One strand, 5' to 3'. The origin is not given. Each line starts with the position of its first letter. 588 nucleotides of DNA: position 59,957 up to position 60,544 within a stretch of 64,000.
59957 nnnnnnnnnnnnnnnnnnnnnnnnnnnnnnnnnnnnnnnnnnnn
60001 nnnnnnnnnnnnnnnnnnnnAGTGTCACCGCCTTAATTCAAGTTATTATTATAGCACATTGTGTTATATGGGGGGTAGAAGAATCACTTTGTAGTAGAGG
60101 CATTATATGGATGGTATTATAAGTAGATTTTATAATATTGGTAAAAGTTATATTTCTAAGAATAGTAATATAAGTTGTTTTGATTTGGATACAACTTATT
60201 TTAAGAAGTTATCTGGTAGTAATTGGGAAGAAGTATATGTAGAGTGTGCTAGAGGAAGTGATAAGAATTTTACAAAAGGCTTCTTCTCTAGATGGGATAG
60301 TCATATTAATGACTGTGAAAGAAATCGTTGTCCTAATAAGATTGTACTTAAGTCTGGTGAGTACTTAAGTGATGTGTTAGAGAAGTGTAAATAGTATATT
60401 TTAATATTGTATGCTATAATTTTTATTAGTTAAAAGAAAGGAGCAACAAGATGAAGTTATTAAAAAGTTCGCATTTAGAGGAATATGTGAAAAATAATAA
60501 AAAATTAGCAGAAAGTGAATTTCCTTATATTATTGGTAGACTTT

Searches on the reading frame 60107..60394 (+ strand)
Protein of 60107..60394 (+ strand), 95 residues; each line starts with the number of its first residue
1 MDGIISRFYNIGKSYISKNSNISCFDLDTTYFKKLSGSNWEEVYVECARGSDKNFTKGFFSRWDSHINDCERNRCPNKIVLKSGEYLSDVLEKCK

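Call 4: search_protein_families(library=pfam, proteins=[window:60107-60394:+], max_evalue=0.1)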
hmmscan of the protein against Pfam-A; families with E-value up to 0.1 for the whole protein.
window:60107-60394:+ (95 aa): 0 families

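Call 5: search_protein_families(library=padloc, proteins=[window:60107-60394:+], max_evalue=0.1)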
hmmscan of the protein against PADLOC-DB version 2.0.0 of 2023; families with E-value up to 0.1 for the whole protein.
window:60107-60394:+ (95 aa): 0 families

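Call 30: search_protein_families(library=phrogs, proteins=[window:60107-60394:+], max_evalue=0.1)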
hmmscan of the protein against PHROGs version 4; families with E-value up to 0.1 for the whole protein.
window:60107-60394:+ (95 aa): 3 families
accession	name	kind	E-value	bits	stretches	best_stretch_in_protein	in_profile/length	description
phrog_4182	-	unknown function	5.2e-14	53.4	2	48-93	106-151/243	-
phrog_20290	-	other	0.0068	17.4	1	54-84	7-37/58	lipoprotein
phrog_12648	-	unknown function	0.042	15.2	1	27-79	24-76/101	-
